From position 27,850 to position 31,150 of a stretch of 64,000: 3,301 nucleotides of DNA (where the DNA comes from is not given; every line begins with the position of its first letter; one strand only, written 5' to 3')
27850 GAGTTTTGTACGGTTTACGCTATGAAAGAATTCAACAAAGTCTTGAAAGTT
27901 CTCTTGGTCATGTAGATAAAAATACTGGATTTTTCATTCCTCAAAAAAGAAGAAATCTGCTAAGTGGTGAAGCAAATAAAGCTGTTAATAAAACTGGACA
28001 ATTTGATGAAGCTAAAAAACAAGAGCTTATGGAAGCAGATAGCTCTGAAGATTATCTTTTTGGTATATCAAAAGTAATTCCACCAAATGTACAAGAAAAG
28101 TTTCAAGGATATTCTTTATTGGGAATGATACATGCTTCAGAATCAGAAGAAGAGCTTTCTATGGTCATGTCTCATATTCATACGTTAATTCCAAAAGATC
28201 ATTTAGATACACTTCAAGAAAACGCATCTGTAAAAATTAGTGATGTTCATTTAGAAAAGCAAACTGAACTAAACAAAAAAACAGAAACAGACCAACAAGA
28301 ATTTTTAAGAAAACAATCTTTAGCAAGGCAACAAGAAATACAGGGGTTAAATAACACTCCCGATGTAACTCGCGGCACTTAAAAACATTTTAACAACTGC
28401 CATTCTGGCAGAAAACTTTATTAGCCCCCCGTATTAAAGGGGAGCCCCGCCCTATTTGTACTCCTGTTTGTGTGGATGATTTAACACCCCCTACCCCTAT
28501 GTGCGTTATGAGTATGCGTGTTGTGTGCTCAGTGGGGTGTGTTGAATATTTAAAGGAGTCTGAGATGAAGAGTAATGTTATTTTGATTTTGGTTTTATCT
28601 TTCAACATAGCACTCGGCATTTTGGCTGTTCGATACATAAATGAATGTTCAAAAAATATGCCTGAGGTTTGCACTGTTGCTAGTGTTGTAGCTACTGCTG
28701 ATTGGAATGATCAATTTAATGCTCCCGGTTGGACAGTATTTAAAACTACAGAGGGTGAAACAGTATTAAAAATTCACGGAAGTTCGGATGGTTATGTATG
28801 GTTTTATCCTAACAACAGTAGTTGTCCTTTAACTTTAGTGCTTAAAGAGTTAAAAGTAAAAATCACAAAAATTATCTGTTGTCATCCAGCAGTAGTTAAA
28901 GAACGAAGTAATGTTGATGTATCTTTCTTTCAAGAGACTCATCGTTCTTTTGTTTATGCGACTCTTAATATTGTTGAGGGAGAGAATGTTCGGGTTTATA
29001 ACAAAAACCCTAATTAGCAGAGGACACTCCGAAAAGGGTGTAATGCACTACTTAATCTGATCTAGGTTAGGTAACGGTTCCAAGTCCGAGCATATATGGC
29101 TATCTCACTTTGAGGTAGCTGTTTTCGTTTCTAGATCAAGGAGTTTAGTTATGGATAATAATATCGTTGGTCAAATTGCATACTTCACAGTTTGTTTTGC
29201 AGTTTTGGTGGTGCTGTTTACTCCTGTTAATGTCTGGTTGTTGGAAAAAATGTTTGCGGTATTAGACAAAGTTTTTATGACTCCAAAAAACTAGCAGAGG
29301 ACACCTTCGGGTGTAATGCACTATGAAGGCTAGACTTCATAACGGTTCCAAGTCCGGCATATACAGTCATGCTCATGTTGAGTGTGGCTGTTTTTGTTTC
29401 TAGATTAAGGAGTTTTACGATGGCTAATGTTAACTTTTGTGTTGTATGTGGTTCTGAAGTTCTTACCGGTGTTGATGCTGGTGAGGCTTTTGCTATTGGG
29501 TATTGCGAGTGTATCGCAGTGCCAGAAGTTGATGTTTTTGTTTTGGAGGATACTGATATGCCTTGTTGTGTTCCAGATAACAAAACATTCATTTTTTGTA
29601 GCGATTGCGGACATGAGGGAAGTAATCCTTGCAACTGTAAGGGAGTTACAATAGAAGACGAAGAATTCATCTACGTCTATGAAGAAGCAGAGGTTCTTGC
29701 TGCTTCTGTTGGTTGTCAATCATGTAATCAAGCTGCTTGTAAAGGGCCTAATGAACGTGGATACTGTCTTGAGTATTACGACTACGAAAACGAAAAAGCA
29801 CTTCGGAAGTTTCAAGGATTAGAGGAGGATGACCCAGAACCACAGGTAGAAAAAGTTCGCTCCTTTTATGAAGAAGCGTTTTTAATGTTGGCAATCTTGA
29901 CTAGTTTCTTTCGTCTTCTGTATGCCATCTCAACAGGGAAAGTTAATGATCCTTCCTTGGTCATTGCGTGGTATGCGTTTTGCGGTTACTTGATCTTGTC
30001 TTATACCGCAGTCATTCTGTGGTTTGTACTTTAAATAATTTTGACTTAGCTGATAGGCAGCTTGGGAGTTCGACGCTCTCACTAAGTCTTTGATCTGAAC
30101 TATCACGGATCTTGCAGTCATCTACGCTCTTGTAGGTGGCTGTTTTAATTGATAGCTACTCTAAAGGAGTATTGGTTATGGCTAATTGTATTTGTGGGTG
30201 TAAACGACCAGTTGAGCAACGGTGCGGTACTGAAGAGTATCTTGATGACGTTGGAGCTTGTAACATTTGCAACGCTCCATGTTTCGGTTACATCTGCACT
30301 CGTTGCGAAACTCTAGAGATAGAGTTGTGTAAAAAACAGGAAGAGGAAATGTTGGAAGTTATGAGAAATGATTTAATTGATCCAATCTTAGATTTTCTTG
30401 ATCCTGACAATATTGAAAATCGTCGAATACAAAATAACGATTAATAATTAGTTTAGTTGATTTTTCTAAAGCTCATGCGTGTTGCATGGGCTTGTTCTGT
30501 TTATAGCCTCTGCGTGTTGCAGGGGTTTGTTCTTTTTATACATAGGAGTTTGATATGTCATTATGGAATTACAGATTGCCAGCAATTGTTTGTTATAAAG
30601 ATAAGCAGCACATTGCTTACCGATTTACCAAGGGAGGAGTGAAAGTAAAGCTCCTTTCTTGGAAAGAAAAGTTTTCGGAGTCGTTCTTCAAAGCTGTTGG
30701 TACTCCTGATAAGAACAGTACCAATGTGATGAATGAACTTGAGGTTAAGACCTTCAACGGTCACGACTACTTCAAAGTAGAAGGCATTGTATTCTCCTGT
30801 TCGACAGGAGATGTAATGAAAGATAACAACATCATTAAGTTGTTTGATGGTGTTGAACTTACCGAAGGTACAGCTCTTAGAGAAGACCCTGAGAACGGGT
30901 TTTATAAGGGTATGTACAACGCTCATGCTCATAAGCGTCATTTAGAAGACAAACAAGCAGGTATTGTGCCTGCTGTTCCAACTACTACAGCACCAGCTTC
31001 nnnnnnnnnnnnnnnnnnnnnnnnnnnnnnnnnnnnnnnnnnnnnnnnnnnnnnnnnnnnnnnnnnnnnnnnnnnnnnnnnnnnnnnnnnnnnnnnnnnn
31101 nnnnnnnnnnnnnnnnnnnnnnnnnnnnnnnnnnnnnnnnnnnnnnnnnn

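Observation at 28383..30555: Early-region cassette system: repeated ~130-bp intergenic elements with stop-codon-abutting tetraloop hairpins driving small Cys-rich and membrane genes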

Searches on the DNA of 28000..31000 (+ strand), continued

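Call 98: search_with_rna_model(model_id=R2, sources=[window, L001, L004, L006, L007, L009, L013, L019, L020, L021, L022, L023, L024, L025, L026, L027, L028, L029, L030, L031, L032, L033, L034, L036, L037, L038, L039, L040, L041, L043, L044, L045, L047, L048, L049, L050, L051, L052, L053, L054, L055, L056, L057, L058, L059, L060, L061, L063, L064, L065, L066, L067, L069, L070, L071, L072, L073, L074, L075, L077, L079, L081, L082, L083, L085, L086, L087, L088, L089, L092, L093, L094, L095, L096, L097, L098, L100, L101, L109, L112, L116, L120, L123, L125, L126, L127, L128, L216, L244, L186, L197, L170, L213, L135, L205, L211, L150, L165, L176], max_evalue=1)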
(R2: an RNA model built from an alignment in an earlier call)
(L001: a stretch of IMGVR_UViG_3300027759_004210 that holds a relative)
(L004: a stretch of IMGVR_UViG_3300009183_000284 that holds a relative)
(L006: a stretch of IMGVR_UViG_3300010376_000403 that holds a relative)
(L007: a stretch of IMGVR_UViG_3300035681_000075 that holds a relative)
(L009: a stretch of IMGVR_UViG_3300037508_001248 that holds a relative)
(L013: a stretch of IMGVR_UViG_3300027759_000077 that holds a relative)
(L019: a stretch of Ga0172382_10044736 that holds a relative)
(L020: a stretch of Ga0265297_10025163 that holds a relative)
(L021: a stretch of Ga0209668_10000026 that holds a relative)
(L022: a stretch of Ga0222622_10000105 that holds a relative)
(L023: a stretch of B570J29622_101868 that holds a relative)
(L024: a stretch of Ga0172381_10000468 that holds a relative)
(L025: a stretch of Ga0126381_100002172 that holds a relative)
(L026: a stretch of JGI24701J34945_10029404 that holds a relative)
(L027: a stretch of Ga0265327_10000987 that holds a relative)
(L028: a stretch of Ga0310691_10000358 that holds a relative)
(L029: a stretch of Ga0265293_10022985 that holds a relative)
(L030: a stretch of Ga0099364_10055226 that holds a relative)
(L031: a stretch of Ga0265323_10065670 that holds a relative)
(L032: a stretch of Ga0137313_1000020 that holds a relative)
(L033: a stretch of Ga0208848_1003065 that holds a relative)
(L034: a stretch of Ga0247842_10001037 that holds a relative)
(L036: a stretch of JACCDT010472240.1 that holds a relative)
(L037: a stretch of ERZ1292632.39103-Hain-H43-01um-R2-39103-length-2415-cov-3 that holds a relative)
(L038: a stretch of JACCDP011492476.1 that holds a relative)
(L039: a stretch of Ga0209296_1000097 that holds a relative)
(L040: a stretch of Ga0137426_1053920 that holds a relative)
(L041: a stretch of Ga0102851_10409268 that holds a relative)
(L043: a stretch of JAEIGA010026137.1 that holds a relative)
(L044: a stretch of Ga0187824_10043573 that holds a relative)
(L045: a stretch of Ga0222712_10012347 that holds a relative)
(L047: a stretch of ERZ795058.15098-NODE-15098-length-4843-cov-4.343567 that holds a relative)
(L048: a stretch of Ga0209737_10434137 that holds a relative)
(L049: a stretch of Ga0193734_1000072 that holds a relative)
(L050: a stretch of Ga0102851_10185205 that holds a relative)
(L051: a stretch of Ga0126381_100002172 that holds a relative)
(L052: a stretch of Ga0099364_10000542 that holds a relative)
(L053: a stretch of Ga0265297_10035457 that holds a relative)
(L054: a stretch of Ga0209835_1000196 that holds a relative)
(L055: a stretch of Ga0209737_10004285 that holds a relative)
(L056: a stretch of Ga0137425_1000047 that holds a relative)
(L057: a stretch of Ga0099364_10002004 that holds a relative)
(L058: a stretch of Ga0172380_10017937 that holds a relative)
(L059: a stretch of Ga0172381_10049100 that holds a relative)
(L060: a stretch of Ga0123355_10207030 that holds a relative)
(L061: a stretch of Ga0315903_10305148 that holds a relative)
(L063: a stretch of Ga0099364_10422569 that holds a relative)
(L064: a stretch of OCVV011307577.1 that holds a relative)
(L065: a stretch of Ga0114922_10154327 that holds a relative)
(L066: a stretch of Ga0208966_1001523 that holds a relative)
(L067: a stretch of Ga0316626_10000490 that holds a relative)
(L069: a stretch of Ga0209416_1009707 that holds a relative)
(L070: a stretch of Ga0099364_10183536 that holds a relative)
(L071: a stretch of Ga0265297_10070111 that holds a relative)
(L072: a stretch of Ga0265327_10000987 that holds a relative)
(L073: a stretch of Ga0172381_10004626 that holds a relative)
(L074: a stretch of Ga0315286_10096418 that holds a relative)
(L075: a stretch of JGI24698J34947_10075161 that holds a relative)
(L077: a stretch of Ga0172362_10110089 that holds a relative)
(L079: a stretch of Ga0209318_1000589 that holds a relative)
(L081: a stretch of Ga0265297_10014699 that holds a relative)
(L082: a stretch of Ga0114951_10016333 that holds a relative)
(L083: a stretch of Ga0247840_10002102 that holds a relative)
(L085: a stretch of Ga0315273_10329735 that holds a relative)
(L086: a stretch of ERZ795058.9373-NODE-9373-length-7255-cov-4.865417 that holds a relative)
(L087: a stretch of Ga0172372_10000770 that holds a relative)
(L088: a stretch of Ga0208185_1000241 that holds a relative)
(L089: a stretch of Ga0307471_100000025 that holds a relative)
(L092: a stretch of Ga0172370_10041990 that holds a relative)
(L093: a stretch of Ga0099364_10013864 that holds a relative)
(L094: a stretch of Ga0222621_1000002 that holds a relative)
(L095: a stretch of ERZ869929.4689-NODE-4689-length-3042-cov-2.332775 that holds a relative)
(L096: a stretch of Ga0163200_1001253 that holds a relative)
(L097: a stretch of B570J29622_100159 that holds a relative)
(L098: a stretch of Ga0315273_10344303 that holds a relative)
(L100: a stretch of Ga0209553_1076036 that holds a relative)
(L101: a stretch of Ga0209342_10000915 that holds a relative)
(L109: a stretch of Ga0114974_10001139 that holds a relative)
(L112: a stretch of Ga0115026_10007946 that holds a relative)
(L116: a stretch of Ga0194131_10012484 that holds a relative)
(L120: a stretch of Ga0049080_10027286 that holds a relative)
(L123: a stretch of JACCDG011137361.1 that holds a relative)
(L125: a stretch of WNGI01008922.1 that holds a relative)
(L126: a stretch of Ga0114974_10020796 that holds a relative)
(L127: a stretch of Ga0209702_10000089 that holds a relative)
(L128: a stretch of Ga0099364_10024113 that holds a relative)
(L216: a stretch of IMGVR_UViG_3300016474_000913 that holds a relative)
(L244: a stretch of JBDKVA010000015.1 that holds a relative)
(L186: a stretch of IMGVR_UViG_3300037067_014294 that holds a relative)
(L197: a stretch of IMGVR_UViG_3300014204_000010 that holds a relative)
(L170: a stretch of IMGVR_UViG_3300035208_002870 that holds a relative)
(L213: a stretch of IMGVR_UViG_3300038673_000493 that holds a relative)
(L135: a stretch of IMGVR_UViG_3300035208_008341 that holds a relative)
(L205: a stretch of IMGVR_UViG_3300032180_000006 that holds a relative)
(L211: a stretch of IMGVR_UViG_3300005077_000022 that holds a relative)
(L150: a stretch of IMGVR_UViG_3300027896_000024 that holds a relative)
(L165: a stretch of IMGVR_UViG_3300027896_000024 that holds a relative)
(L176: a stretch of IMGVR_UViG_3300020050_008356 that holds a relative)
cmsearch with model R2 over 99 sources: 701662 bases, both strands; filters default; matches with E-value up to 1: 11.
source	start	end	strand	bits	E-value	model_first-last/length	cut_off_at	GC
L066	3271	3329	+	89.6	8.7e-27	1-59/59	no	0.53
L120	1068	1126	+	89.2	1.3e-26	1-59/59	no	0.46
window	30037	30095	+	86.4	1.1e-25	1-59/59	no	0.44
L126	2222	2280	+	84.2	6.3e-25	1-59/59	no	0.54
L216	6742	6800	-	82.1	3.5e-24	1-59/59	no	0.54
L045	5496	5554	-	79.2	3.3e-23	1-59/59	no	0.53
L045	6291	6350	-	78.2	7.6e-23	1-59/59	no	0.5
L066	3842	3900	+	72.6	6e-21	1-59/59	no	0.53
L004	6900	6953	-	14.6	0.51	1-59/59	no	0.43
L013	7577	7630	+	14.6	0.51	1-59/59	no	0.43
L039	2800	2853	+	14.6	0.51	1-59/59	no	0.43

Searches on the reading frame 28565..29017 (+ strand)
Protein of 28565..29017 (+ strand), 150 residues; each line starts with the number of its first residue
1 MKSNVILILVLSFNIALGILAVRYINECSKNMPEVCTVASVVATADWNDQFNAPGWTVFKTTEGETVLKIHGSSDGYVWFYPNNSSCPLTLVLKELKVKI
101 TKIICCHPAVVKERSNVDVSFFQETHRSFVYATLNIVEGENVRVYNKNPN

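Call 9: search_protein_families(library=phrogs, proteins=[window:28565-29017:+], max_evalue=0.01)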
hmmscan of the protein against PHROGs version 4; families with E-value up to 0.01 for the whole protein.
window:28565-29017:+ (150 aa): 0 families

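Call 10: search_protein_families(library=pfam, proteins=[window:28565-29017:+], max_evalue=0.01)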
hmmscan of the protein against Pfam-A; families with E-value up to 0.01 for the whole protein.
window:28565-29017:+ (150 aa): 0 families

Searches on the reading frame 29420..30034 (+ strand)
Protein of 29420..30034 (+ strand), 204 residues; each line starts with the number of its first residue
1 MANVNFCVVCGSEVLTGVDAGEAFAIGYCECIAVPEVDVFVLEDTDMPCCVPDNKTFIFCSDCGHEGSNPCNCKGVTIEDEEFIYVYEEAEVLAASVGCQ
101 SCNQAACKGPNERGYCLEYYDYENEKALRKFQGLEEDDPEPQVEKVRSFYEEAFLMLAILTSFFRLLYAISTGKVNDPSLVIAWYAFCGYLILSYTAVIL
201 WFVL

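Call 9: search_protein_families(library=phrogs, proteins=[window:29420-30034:+], max_evalue=0.01)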
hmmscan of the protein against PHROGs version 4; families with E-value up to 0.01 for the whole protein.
window:29420-30034:+ (204 aa): 0 families

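Call 10: search_protein_families(library=pfam, proteins=[window:29420-30034:+], max_evalue=0.01)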
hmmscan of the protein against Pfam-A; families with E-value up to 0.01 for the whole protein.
window:29420-30034:+ (204 aa): 0 families
